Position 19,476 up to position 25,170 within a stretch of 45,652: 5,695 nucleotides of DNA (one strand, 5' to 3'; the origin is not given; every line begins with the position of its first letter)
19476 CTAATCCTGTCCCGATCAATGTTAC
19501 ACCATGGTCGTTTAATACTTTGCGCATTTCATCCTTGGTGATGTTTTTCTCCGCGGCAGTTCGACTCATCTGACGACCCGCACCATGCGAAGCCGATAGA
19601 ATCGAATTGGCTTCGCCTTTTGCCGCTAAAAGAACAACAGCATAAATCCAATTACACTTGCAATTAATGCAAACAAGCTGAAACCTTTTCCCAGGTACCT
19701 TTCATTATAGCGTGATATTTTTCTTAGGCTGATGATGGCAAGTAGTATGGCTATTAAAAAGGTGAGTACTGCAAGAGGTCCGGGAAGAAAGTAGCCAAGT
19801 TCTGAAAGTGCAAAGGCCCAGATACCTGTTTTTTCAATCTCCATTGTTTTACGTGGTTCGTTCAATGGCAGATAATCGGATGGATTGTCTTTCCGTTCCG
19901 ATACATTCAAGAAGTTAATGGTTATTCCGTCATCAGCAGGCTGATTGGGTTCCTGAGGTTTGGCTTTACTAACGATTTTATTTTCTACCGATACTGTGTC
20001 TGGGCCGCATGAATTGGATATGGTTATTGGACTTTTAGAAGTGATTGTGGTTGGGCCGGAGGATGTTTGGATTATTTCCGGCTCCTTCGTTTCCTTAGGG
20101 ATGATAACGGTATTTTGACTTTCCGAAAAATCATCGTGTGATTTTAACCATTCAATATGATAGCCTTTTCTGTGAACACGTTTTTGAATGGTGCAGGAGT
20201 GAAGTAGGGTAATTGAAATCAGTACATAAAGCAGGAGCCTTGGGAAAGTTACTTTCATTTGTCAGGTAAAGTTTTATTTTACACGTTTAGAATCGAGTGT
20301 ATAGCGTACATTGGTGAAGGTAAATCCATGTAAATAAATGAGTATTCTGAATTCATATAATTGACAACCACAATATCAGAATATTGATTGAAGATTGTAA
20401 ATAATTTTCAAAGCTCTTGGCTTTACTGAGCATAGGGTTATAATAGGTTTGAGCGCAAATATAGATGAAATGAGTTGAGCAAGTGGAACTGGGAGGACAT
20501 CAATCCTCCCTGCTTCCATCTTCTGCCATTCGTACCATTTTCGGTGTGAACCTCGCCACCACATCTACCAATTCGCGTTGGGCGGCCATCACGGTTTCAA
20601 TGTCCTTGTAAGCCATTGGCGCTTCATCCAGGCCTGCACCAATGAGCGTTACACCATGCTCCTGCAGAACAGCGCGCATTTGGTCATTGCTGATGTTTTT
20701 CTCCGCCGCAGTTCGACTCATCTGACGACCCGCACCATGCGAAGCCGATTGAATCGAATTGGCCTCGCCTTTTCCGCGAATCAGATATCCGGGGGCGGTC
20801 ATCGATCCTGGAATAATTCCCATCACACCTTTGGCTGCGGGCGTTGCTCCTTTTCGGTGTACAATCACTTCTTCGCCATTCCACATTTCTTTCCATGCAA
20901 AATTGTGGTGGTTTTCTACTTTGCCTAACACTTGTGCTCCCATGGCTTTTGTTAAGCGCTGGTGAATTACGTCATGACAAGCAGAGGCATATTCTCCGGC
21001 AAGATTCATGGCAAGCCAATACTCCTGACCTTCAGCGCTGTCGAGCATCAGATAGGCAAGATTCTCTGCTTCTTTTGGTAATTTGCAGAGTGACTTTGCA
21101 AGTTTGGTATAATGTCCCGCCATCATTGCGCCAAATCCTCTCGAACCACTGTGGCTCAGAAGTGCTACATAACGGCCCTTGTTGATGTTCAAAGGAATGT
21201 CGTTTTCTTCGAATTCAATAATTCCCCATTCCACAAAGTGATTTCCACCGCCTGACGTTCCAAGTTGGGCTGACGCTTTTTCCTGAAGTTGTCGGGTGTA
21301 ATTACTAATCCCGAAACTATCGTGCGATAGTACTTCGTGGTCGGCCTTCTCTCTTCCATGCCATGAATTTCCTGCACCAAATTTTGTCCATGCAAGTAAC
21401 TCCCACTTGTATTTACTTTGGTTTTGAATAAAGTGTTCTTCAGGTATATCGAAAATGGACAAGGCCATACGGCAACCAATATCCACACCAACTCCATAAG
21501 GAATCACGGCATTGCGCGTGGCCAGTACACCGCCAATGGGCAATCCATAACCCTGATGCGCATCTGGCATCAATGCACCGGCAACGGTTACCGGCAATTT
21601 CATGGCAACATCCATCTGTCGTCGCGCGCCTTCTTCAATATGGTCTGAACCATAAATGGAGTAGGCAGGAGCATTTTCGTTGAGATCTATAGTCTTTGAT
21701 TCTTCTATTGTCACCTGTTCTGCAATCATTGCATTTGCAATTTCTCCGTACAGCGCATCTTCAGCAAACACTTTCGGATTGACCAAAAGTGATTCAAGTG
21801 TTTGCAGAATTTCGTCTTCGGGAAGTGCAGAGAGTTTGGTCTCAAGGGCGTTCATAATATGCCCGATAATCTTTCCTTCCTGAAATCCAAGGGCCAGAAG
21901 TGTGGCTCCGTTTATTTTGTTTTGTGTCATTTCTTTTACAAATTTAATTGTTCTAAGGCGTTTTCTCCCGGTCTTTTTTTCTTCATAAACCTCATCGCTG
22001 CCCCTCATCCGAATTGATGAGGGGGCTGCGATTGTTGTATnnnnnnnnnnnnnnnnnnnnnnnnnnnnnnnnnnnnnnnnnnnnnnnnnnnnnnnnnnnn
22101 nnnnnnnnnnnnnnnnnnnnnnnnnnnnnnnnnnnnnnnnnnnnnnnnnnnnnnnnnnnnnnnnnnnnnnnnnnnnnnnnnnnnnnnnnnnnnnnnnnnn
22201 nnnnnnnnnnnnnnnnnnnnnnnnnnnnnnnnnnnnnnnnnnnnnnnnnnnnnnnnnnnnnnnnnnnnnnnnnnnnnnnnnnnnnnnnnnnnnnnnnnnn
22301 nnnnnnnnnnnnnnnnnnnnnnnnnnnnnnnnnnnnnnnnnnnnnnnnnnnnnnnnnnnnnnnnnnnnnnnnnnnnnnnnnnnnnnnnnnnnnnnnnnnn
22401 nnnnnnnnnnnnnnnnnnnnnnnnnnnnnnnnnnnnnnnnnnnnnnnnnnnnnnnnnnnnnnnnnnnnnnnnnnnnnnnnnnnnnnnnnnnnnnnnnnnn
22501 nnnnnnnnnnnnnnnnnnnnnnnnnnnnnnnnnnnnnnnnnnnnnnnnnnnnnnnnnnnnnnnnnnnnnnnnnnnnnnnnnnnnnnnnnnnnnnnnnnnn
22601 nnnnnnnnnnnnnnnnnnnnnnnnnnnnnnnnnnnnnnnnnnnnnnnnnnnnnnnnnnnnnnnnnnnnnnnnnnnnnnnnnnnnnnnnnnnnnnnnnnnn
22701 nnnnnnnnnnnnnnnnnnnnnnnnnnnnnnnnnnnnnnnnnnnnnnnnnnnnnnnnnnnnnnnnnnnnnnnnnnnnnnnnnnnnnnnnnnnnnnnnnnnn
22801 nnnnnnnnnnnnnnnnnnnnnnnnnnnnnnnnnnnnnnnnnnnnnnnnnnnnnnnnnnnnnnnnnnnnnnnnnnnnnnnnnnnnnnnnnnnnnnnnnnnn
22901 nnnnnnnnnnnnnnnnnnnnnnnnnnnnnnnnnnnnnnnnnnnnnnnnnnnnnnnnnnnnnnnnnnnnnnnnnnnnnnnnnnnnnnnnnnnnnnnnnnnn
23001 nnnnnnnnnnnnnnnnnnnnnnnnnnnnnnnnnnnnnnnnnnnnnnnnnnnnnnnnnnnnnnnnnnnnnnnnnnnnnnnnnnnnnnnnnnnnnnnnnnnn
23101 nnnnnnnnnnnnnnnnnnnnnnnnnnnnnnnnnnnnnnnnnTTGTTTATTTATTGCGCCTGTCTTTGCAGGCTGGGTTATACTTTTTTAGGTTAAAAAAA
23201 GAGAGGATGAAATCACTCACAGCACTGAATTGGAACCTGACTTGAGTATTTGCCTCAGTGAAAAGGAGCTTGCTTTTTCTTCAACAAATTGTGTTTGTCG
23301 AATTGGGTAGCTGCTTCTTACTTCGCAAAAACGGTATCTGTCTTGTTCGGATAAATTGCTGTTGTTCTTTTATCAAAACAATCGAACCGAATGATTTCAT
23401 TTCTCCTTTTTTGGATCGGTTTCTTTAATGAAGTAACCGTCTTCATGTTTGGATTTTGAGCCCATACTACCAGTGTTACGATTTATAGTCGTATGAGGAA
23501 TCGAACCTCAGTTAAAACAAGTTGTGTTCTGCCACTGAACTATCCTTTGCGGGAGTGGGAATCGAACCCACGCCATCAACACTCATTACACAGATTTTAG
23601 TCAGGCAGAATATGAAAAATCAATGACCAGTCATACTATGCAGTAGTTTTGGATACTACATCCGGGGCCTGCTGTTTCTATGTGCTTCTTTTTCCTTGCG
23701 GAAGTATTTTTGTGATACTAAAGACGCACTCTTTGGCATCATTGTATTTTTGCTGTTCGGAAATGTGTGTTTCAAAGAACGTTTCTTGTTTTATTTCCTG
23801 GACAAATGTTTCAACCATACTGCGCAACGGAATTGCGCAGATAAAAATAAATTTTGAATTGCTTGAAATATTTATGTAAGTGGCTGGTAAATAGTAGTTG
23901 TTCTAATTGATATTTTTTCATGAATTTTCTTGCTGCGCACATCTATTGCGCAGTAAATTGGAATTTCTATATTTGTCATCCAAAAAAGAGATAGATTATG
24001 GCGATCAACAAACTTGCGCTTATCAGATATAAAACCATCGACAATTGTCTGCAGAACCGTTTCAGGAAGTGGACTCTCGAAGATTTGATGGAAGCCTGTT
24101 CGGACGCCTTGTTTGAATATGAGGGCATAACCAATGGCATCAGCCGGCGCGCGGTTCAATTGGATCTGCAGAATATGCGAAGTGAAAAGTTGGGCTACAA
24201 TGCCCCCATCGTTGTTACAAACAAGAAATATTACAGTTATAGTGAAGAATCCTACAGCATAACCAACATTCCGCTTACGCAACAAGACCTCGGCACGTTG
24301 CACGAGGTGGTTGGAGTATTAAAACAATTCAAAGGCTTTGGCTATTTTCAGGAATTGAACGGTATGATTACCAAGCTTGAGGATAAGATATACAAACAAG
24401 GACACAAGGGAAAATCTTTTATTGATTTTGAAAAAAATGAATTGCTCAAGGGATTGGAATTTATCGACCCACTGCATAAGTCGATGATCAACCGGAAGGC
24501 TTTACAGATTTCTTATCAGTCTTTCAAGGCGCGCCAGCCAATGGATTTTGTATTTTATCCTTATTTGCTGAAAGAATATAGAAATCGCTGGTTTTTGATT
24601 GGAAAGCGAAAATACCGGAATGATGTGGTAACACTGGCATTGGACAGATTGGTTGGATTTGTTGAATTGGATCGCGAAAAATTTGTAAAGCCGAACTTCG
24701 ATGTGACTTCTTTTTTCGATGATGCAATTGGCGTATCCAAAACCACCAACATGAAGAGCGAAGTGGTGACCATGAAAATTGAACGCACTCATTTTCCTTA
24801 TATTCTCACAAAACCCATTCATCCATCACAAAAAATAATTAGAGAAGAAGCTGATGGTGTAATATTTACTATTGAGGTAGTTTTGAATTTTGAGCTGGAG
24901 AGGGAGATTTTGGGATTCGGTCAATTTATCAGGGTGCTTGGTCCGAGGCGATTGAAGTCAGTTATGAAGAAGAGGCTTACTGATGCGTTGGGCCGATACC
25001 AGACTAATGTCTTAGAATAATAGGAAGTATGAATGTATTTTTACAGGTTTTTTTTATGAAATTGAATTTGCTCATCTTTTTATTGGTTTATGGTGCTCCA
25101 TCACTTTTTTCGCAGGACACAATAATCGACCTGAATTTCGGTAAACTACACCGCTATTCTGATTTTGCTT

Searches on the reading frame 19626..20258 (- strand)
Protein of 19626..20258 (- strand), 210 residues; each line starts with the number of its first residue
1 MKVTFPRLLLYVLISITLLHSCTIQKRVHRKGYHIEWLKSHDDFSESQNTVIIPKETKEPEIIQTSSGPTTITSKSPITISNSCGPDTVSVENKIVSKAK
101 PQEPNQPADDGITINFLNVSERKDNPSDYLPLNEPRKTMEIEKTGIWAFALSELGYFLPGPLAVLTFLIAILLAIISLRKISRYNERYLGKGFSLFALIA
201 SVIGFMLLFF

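Call 16: search_protein_families(library=pfam, proteins=[window:19626-20258:-], max_evalue=0.001)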
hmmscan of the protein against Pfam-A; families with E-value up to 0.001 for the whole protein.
window:19626-20258:- (210 aa): 1 family
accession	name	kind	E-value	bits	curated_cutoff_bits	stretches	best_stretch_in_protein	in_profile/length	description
PF13828.11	DUF4190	-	4.5e-05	23.6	35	1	145-208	2-59/62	Domain of unknown function (DUF4190)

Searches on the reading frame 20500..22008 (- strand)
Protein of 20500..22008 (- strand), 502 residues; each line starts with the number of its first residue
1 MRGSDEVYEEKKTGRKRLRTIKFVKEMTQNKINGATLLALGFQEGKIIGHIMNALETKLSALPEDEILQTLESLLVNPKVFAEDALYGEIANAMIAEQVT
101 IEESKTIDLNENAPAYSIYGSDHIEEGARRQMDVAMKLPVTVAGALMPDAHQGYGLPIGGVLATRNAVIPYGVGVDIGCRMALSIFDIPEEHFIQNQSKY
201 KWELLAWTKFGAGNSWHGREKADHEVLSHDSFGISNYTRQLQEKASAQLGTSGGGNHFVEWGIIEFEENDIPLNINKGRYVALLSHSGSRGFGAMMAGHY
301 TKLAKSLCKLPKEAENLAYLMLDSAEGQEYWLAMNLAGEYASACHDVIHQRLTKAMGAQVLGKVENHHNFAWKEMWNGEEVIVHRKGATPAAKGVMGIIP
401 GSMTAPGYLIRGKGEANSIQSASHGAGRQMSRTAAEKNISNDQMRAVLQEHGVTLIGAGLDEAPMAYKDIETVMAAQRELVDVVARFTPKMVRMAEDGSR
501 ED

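Call 16: search_protein_families(library=pfam, proteins=[window:20500-22008:-], max_evalue=0.001)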
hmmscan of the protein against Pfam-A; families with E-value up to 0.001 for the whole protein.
window:20500-22008:- (502 aa): 1 family
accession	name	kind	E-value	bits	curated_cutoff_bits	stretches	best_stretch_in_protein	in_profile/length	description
PF01139.22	RtcB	-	3.2e-81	274.2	27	2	235-492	133-423/426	tRNA-splicing ligase RtcB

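Call 63: search_protein_families(library=ncbifam, proteins=[window:20500-22008:-], max_evalue=0.00001)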
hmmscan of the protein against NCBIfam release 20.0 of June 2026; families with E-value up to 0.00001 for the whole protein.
window:20500-22008:- (502 aa): 4 families
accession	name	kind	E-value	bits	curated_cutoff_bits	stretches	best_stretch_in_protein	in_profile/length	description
NF052663.1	RtcB_rel_intein2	exception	3.9e-59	201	1050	2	238-487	370-618/626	intein-containing RctB family protein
NF007153.0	PRK09588.1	equivalog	2.3e-51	175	407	1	123-491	21-369/379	RNA ligase RtcB family protein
TIGR03073.1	release_rtcB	hypoth_equivalog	1.1e-39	136.4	271.8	1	123-489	10-356/356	RNA ligase RtcB family protein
NF038162.1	RtcB_rel_intein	exception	5.7e-35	120.6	1150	2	239-488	666-954/961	intein-containing RtcB family protein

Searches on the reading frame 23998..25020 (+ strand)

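Call 16: search_protein_families(library=pfam, proteins=[window:23998-25020:+], max_evalue=0.001)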
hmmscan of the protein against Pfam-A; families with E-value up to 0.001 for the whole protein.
window:23998-25020:+ (340 aa): 2 families
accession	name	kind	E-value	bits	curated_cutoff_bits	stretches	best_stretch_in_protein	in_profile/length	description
PF13280.12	WYL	-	7e-11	42.4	21.8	1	155-218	2-65/70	WYL domain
PF25583.1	WCX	-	1.2e-08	35.6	23.9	1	257-331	5-76/76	WCX domain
